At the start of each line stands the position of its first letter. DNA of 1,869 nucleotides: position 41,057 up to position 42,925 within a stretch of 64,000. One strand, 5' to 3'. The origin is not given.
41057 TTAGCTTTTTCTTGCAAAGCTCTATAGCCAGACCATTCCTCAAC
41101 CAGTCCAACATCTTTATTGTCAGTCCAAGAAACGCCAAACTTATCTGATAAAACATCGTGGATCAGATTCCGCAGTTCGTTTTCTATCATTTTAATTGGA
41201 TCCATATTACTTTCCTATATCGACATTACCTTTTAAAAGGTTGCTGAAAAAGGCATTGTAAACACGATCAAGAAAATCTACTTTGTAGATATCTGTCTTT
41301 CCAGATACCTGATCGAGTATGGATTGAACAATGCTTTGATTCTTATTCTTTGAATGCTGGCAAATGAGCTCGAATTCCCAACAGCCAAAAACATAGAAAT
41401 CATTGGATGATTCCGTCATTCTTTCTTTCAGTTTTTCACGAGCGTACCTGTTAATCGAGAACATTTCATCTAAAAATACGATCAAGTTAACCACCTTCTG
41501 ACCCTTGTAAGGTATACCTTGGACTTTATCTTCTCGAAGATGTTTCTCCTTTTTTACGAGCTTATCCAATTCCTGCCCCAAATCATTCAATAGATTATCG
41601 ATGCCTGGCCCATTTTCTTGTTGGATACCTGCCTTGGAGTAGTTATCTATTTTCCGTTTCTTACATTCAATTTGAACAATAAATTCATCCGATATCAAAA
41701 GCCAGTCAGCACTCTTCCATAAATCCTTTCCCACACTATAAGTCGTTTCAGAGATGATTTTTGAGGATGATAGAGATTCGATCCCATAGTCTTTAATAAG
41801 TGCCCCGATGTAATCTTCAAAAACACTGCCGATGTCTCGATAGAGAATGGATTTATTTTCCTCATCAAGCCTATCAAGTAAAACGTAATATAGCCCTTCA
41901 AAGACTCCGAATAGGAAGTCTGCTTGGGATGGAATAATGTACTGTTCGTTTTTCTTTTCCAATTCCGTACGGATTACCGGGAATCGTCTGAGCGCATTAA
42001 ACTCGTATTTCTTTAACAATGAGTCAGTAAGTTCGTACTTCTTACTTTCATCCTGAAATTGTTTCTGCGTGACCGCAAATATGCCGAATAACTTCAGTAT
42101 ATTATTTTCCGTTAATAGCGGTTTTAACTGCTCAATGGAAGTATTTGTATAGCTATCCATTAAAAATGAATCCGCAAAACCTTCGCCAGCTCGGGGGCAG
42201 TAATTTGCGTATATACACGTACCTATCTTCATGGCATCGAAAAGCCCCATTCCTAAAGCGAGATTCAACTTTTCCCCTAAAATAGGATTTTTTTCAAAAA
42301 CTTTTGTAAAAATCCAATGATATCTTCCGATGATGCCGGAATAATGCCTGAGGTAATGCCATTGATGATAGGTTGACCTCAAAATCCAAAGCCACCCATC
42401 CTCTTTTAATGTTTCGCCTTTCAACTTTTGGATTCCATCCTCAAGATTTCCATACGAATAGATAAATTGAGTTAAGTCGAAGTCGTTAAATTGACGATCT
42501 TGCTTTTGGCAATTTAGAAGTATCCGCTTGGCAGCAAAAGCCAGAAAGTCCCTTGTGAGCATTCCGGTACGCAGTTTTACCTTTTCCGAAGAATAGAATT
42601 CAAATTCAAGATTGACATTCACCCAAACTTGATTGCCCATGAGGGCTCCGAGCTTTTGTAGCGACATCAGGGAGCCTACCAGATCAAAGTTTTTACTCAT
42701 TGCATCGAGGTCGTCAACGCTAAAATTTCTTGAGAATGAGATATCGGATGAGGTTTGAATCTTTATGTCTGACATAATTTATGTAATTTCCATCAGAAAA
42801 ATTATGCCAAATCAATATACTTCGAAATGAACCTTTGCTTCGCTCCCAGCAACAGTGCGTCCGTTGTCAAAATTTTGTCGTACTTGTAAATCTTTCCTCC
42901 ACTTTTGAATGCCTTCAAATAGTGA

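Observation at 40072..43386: AT-rich three-gene cassette: two proteins sharing an RN-x-LAH HEPN-type motif bracket a 522-aa protein with a PD-(D/E)xK-like motif, between a serine recombinase and tRNA-Asn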

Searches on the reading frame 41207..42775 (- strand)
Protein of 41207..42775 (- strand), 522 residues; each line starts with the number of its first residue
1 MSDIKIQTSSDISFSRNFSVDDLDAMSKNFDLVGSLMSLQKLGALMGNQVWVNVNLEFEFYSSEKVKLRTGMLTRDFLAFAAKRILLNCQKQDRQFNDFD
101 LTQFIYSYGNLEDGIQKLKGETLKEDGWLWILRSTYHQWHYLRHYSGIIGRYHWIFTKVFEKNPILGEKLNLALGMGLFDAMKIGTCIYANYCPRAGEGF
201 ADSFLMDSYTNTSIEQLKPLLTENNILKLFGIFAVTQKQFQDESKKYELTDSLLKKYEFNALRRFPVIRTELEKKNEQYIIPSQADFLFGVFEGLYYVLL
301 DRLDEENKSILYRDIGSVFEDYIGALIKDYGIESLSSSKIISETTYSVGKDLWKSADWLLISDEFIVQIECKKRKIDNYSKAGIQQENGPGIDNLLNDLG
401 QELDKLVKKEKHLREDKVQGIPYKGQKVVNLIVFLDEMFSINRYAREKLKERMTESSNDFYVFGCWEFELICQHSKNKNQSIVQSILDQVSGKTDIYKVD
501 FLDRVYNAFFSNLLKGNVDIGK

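Call 4: search_protein_families(library=pfam, proteins=[window:41207-42775:-], max_evalue=1)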
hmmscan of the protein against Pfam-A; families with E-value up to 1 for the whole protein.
window:41207-42775:- (522 aa): 2 families
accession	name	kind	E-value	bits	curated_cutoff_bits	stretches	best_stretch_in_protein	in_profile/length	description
PF18904.5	DUF5660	-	0.1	13.3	24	0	469-507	18-56/109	Domain of unknown function (DUF5660)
PF11603.13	Sir1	-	0.17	12.8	24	0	228-280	66-119/120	Sir1, ORC-binding domain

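Call 5: search_protein_families(library=padloc, proteins=[window:41207-42775:-], max_evalue=1)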
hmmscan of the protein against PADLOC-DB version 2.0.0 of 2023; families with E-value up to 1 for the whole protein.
window:41207-42775:- (522 aa): 0 families

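Call 6: search_protein_families(library=ncbifam, proteins=[window:41207-42775:-], max_evalue=1)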
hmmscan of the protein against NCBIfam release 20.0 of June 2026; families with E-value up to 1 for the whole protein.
window:41207-42775:- (522 aa): 2 families
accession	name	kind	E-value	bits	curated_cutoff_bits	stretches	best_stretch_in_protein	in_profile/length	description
NF047931.1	antiphage_GapS1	subfamily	9.5e-09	34.6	320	1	212-381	165-321/455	GapS1 family protein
TIGR01353.1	dGTP_triPase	subfamily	0.076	12.5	152.35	1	398-504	299-386/389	dGTP triphosphohydrolase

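Call 8: search_protein_families(library=phrogs, proteins=[window:41207-42775:-], max_evalue=1)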
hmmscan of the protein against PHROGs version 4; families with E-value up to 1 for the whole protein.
window:41207-42775:- (522 aa): 0 families

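Call 13: find_homologous_proteins(query=window:41207-42775:-)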
Query window:41207-42775:- (522 aa): 67 proteins with E <= 0.001 among 8000 candidates.
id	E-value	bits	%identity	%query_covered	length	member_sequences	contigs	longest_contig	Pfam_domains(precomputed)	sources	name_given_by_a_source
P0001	0.0e+0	1082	100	91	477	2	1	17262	-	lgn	-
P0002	8.3e-275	930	78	100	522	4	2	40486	-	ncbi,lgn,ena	-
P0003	4.0e-232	790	67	98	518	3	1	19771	-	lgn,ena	-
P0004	1.4e-227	775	66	98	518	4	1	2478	-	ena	-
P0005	8.7e-227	772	65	99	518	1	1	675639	-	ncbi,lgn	ncbi:MAG: hypothetical protein ACKKMP_02645 [Candidatus Nealsonbacteria bacterium]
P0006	1.3e-225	768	65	99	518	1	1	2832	-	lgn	-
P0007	9.8e-225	765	65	99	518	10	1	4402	-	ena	-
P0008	3.9e-224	763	66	98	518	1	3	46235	-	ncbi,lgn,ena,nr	ncbi:MAG: hypothetical protein KAR00_03430 [Candidatus Pacebacteria bacterium]|nr:hypothetical prote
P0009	4.0e-223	760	64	99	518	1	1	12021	-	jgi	-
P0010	1.1e-221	755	65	99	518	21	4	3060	-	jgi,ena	-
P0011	2.8e-217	741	62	99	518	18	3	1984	-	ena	-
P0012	4.9e-207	707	59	99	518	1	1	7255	-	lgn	-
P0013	2.0e-205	702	58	98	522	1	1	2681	-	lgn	-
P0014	4.4e-204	697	58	100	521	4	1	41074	-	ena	-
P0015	3.0e-202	691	59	99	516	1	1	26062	-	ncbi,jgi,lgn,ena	ncbi:MAG: hypothetical protein WCX97_04930 [Candidatus Magasanikbacteria bacterium]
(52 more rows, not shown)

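Call 18: find_related_loci(query=A1, collection=genome_contigs, flank=7000)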
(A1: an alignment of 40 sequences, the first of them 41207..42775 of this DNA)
Query A1 (522 aa) in genome_contigs; peptide patterns used: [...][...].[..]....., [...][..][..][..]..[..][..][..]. (x = any residue, [..] = any of these).
47 stretches matched a pattern; 14 encode a relative of the query (tblastn E <= 1e-3); 13 distinct loci.
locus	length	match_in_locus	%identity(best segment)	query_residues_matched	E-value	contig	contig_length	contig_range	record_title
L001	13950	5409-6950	67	1-513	0e+0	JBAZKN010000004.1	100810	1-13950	MAG: Patescibacteria group bacterium isolate SO_2017_LW4_144 scaffold_661_c1_LW137-91_2017, whole genome shotgun sequenc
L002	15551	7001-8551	61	1-516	0e+0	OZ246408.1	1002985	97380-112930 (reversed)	MAG: uncultured Gammaproteobacteria bacterium isolate SRP141376_co4_2 genome assembly, chromosome: 1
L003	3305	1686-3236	61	1-516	0e+0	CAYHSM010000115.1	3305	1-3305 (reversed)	MAG TPA_asm: uncultured Candidatus Peribacteria bacterium isolate ERP119705_co15_234 genome assembly, contig: NODE_42645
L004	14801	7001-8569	66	1-522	0e+0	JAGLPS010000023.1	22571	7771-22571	MAG: Candidatus Paceibacterota bacterium isolate RS_8_2 ROV157_8.bin.2.fa_23, whole genome shotgun sequence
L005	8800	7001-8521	47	4-514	3e-168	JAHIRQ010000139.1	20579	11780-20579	MAG: Bacillota bacterium isolate MM_PC_MetaG.mb.136 MM_PC_MetaG.mb.136_k141_1396054, whole genome shotgun sequence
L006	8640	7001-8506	47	4-510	2e-159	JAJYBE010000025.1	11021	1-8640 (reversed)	MAG: bacterium isolate BP8.bin61 NODE_9554_length_11021_cov_1.630898, whole genome shotgun sequence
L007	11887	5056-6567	48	4-515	2e-152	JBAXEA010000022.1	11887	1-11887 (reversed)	MAG: bacterium isolate ELA233 MAG233_22, whole genome shotgun sequence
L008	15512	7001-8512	48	4-515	3e-152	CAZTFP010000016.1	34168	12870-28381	MAG TPA_asm: uncultured Candidatus Peribacteria bacterium isolate SRP142039_co2_97 genome assembly, contig: NODE_465_len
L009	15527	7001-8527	40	4-513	2e-125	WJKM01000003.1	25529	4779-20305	MAG: Candidatus Dojkabacteria bacterium isolate Bin_125 k141_376006, whole genome shotgun sequence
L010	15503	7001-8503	41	3-515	3e-120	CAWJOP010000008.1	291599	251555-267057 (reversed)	MAG: uncultured Gammaproteobacteria bacterium isolate MFD04434.bin.1.124 genome assembly, contig: contig_49149, whole ge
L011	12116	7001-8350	40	29-486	8e-98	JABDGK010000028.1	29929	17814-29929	MAG: Gammaproteobacteria bacterium isolate BWOrgControl_Nextera23_MAG1 3300021009.a:Ga0206815_1068, whole genome shotgun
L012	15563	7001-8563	58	1-520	0e+0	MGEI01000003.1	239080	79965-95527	MAG: Candidatus Uhrbacteria bacterium RIFCSPLOWO2_01_FULL_47_17 rifcsplowo2_01_scaffold_192, whole genome shotgun sequen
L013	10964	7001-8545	59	1-515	0e+0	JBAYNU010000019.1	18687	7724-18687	MAG: Candidatus Magasanikiibacteriota bacterium isolate SO_2016_LW1_72 scaffold02845_LW64-88_2016, whole genome shotgun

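Call 19: find_related_loci(query=A1, collection=metagenome_contigs, flank=7000)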
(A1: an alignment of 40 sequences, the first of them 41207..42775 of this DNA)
Query A1 (522 aa) in metagenome_contigs; peptide patterns used: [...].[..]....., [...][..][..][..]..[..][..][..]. (x = any residue, [..] = any of these).
178 stretches matched a pattern; 21 encode a relative of the query (tblastn E <= 1e-3); 21 distinct loci.
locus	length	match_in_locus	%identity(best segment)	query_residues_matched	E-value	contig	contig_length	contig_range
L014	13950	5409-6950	67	1-513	0e+0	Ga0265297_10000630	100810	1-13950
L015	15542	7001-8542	65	1-513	0e+0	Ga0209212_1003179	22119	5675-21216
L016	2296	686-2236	65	1-516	0e+0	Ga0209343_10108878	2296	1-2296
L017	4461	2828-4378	62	1-516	0e+0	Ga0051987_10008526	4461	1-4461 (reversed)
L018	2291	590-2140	65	1-516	0e+0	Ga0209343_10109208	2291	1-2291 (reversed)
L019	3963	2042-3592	64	1-516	0e+0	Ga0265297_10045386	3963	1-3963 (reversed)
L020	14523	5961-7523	58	1-520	0e+0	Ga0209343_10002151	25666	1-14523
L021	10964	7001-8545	59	1-515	0e+0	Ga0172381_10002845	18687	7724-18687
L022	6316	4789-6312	51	4-514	2e-178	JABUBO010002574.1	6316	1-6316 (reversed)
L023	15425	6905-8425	49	4-514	9e-171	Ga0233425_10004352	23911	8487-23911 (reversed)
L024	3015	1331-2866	47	4-519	5e-178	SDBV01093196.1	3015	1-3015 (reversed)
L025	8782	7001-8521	47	4-514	3e-168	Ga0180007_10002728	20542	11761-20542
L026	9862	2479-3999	48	4-514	5e-167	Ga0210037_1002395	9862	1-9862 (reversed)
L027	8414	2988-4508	48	4-514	4e-167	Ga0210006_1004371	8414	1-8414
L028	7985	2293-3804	48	4-515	2e-152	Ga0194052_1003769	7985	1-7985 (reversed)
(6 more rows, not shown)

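Call 44: search_solved_structures(query=A1, max_evalue=10)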
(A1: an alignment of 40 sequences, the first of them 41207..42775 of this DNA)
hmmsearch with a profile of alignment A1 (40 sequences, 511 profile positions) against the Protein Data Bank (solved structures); distinct sequences matched with E-value up to 10: 1.
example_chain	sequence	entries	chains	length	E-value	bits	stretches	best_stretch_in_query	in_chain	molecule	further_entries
6wi5_A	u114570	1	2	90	0.25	13.1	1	357-404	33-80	De novo designed protein Foldit4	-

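Call 59: search_protein_families(library=pfam, proteins=[L001:1880-5404:+], max_evalue=0.05)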
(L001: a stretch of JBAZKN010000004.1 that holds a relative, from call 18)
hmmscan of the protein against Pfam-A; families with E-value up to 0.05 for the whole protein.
L001:1880-5404:+ (1174 aa): 0 families

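Call 66: search_protein_representatives(alignment_id=A1)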
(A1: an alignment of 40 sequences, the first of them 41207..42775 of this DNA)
Query: 40 sequences, 511 profile positions. Proteins with E-value up to 0.001 (for the whole library): 1253; up to 1e-10: 563; up to 1e-30: 39. The best 150 are listed.
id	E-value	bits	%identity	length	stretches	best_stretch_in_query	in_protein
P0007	1.5e-240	815.5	-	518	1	1-508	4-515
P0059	9.1e-199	677.7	-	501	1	1-509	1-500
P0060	1.2e-197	674.0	-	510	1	1-508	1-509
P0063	1.5e-189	647.3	-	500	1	9-503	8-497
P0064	4.2e-171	586.4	-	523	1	1-509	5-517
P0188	7.5e-124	430.5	-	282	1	226-509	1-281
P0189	4.8e-120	418.0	-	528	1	1-507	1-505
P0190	2.4e-116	405.7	-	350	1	1-331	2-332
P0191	3.4e-103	362.4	-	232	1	279-508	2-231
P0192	3.9e-96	339.1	-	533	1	5-502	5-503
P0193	3.3e-89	316.3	-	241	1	91-331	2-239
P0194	4.1e-85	302.7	-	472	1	71-475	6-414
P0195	2.0e-80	287.3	-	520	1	1-485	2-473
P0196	3.2e-75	270.1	-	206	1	1-202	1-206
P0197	1.6e-65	238.1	-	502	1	4-508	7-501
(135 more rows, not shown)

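Call 68: predict_structure(alignment_id=A1)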
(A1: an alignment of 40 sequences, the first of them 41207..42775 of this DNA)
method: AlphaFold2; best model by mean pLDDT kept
length: 522 residues; sequences in the alignment: 40
mean_pLDDT: 91.7   pTM: 0.90
mean pLDDT of the five models: 91.7, 90.6, 90.4, 90.3, 90.1
residues with pLDDT >= 90: 396; 70-90: 112; 50-70: 6; < 50: 8
segments of 3 or more residues with pLDDT < 50: 1-5, 520-522
pLDDT, mean of each block of 10 residues (from residue 1): 58 85 93 95 88 86 87 92 96 86 91 85 87 91 91 97 97 97 96 84 95 92 98 97 93 92 96 96 95 94 95 95 97 95 94 97 97 89 88 94 96 94 95 93 92 92 96 97 96 90 95 70 38
secondary structure, 60 per line:
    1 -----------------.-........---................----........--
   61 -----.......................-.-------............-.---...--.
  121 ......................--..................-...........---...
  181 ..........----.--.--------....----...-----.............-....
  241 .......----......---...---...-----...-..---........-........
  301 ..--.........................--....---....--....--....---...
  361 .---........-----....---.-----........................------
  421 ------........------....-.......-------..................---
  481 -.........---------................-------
elements in order: H20-27 H32-46 E51-58 E66-74 H75-88 H98-109 H120-142 H145-162 H164-174 H178-190 H207-210 H223-233 H237-247 H252-257 E267-269 H284-291 H293-302 H305-329 H332-335 E339-342 E345-348 E351-354 E358-361 E365-372 H378-381 H392-414 E427-434 H441-444 H446-452 E460-464 H465-477 H482-490 H500-515

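Call 70: search_protein_families(library=ncbifam, alignment_id=A4, max_evalue=0.001)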
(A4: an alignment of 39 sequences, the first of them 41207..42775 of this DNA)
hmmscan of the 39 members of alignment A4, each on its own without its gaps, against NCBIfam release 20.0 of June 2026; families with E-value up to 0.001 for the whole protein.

A. member 1, window:41207-42775:- (522 aa): 1 family
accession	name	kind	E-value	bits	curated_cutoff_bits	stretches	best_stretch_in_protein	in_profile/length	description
NF047931.1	antiphage_GapS1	subfamily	9.5e-09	34.6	320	1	212-381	165-321/455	GapS1 family protein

B. families by the number of members that match (of 39 scanned): 8 families
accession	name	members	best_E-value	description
NF047931.1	antiphage_GapS1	37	5.7e-33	GapS1 family protein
NF004088.0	PRK05590.1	1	2.8e-05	hypothetical protein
NF007704.0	PRK10396.1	1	2.8e-05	hypothetical protein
NF002592.0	PRK02250.1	1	5.3e-05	hypothetical protein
NF001213.0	PRK00183.1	1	6.4e-05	hypothetical protein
NF002449.0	PRK01617.1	1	0.00011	hypothetical protein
TIGR02650.1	RNase_Z_T_toga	1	0.00028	ribonuclease Z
TIGR04102.1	SWIM_PBPRA1643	1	0.00034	PBPRA1643 family SWIM/SEC-C metal-binding motif protein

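Call 96: search_protein_families(library=padloc, proteins=[L001:1880-5404:+], max_evalue=0.01)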
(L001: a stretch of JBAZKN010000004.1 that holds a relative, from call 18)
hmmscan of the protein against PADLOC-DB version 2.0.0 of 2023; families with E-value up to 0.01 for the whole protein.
L001:1880-5404:+ (1174 aa): 1 family
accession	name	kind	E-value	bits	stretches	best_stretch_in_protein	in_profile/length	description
PDLC04166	Dsr1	-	1.1e-41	140.6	1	230-1169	301-1215/1227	-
